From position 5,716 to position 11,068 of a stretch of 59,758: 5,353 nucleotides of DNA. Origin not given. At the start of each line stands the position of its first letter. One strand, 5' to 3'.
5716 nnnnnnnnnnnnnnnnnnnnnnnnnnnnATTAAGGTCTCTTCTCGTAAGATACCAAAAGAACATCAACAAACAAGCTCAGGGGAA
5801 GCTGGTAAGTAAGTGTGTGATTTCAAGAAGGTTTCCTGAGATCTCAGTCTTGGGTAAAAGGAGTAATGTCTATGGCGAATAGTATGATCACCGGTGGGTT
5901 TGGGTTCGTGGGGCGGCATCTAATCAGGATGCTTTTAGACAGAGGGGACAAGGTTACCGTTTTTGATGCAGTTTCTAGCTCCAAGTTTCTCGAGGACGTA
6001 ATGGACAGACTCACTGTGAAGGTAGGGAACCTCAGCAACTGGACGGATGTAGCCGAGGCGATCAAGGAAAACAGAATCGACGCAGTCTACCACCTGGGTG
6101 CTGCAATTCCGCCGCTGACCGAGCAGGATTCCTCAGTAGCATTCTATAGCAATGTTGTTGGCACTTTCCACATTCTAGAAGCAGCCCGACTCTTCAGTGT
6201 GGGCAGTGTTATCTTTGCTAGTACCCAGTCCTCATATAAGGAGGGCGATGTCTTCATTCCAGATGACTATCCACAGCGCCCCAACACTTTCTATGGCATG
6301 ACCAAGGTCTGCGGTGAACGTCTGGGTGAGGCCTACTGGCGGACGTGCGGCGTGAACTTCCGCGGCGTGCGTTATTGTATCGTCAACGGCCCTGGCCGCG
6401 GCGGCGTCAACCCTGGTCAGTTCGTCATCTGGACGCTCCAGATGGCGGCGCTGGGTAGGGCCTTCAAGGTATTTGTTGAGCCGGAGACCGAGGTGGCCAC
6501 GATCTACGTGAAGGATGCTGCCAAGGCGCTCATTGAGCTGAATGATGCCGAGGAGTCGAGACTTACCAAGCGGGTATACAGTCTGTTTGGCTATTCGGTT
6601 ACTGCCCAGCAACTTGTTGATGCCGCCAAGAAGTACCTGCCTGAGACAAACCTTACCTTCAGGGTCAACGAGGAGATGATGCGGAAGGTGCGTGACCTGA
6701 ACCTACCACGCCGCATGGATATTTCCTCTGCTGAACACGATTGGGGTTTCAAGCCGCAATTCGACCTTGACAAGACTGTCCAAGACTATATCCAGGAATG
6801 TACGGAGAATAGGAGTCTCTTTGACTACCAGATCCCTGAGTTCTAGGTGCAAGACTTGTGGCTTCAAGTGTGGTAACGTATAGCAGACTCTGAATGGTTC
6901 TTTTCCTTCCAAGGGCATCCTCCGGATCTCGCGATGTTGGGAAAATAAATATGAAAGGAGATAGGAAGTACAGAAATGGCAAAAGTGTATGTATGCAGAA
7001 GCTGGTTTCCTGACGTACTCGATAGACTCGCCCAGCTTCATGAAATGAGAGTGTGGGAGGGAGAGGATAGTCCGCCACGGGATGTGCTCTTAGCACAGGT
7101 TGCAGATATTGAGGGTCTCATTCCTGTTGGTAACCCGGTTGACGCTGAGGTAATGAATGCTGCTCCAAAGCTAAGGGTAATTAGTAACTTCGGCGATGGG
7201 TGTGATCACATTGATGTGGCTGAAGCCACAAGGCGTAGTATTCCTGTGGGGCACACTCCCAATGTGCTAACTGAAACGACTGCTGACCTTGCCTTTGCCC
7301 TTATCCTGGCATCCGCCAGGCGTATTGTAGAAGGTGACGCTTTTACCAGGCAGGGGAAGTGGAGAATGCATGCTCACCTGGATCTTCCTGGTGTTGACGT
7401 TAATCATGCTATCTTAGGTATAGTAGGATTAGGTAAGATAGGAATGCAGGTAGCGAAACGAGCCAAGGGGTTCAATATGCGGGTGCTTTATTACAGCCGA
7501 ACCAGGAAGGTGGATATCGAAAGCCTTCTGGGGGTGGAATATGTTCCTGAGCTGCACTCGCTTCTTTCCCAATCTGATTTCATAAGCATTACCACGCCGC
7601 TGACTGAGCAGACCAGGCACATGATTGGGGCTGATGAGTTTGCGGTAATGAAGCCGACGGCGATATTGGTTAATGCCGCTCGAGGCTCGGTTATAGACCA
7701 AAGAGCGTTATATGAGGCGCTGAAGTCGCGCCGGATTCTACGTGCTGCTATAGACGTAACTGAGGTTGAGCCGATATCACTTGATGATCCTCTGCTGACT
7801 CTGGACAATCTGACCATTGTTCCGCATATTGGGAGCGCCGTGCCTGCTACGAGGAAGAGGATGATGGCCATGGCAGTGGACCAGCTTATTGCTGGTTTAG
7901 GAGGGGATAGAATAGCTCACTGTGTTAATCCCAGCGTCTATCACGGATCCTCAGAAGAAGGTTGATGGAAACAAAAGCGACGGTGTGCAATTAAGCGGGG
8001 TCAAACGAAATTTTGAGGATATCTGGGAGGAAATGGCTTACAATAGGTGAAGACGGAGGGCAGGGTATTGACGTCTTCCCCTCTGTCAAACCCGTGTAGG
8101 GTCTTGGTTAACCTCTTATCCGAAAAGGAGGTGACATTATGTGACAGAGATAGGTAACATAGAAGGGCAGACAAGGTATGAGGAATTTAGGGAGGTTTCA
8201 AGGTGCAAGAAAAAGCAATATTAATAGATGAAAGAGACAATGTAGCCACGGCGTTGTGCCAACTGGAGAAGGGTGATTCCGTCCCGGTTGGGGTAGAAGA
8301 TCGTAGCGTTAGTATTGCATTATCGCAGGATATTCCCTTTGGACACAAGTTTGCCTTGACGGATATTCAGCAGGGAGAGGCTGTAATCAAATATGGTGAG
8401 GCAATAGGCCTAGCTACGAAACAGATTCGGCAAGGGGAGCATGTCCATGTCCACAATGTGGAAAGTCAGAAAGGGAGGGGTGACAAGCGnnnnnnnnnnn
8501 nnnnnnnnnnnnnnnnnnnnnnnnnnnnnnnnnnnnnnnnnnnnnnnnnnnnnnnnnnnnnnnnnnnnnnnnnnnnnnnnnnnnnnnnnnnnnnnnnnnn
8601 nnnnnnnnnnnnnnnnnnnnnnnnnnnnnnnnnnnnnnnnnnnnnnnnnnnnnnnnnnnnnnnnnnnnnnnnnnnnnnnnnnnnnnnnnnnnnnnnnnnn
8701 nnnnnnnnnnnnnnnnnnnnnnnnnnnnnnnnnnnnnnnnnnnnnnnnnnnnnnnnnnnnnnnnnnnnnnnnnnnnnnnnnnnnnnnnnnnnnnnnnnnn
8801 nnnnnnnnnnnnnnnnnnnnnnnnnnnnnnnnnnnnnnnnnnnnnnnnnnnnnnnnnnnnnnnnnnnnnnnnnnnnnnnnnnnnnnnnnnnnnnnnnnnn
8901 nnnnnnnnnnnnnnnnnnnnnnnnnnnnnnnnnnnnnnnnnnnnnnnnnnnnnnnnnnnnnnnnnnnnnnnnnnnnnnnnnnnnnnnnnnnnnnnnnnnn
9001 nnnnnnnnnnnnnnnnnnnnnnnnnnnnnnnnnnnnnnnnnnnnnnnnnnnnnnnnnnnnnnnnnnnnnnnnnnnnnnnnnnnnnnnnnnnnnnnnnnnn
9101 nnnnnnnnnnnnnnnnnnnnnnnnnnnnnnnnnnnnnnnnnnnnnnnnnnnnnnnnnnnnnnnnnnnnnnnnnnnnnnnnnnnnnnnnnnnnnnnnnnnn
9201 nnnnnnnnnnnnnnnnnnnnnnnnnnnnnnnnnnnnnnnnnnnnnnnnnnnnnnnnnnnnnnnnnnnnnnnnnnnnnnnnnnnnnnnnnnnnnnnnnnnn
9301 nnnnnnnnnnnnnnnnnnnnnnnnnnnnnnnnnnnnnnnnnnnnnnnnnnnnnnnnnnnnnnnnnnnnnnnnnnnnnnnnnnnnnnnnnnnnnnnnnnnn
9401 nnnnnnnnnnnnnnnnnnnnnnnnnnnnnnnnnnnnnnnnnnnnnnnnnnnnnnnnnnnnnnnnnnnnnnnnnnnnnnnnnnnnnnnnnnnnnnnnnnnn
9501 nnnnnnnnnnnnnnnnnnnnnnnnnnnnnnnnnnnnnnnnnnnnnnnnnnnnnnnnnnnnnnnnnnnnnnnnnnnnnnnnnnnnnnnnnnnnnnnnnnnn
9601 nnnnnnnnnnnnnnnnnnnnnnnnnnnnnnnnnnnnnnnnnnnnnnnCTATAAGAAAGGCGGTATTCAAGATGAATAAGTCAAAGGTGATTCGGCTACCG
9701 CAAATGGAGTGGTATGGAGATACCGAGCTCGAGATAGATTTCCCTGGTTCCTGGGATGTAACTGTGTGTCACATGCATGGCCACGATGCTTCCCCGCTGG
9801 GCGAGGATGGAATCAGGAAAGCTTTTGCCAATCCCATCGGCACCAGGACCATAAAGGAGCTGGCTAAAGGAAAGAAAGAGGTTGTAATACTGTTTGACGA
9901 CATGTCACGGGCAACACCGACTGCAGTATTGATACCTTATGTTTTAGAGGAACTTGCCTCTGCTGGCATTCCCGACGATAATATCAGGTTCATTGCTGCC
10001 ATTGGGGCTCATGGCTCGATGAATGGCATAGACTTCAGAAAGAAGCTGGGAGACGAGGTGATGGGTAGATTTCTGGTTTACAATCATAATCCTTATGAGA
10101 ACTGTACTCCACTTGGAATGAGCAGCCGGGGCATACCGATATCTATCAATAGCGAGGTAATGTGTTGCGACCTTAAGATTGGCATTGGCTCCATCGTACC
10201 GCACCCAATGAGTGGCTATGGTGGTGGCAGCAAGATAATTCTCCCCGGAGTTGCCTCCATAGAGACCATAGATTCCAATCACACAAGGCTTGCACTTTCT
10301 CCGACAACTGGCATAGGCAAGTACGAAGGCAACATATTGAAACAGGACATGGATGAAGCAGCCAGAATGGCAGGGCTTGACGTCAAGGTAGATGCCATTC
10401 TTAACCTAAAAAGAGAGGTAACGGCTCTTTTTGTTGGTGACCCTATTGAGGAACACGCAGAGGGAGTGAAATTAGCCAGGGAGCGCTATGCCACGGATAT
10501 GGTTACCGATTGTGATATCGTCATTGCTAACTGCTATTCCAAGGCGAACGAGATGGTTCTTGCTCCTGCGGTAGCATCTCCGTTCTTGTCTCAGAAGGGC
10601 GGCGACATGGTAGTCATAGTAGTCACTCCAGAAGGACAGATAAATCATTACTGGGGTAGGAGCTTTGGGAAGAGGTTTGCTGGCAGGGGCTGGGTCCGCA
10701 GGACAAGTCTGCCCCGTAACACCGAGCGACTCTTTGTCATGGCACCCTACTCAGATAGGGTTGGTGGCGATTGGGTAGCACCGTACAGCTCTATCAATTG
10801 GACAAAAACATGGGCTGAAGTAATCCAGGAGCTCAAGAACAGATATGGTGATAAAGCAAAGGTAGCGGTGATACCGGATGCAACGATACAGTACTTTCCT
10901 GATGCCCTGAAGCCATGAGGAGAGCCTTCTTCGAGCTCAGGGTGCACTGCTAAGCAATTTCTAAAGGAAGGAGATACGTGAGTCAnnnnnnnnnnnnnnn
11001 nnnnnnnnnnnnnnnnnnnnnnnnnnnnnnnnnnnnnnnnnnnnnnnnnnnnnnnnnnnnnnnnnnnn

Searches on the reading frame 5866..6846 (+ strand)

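Call 7: search_protein_families(library=pfam, proteins=[window:5866-6846:+], max_evalue=0.00001)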
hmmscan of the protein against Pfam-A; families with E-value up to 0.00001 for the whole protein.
window:5866-6846:+ (326 aa): 7 families
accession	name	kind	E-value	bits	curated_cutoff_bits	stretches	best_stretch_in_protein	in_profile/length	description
PF01370.27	Epimerase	-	1.6e-37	129.6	20.9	1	7-238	2-237/240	NAD dependent epimerase/dehydratase family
PF16363.11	GDP_Man_Dehyd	-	3e-26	93.1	27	1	7-307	1-331/332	GDP-mannose 4,6 dehydratase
PF01073.25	3Beta_HSD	-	7.7e-15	55.1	22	1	8-131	2-130/280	3-beta hydroxysteroid dehydrogenase/isomerase family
PF07993.18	NAD_binding_4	-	4e-12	46.3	20.1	1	69-214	87-250/258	Male sterility protein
PF02719.21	Polysacc_synt_2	-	3.8e-11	43.1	20.2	1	7-175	2-173/293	Polysaccharide biosynthesis protein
PF04321.23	RmlD_sub_bind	-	1.4e-08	34.6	27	1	7-159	4-141/287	RmlD substrate binding domain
PF13460.12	NAD_binding_10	-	1.6e-07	31.8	27.2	1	10-128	1-106/184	NAD(P)H-binding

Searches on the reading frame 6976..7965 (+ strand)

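Call 7: search_protein_families(library=pfam, proteins=[window:6976-7965:+], max_evalue=0.00001)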
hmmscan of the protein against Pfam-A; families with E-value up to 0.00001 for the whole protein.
window:6976-7965:+ (329 aa): 2 families
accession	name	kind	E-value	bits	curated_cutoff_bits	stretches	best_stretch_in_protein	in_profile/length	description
PF02826.25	2-Hacid_dh_C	-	2.7e-60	203.2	25.1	1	107-286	1-178/178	D-isomer specific 2-hydroxyacid dehydrogenase, NAD binding domain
PF00389.36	2-Hacid_dh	-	2.1e-25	89.4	24.6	1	12-318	9-134/134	D-isomer specific 2-hydroxyacid dehydrogenase, catalytic domain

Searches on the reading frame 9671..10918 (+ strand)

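Call 7: search_protein_families(library=pfam, proteins=[window:9671-10918:+], max_evalue=0.00001)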
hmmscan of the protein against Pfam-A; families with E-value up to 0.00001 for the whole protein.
window:9671-10918:+ (415 aa): 1 family
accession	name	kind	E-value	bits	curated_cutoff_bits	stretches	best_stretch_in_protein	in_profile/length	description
PF09861.14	Lar_N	-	9.2e-55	185.4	23.3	1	15-213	1-201/204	Lactate racemase N-terminal domain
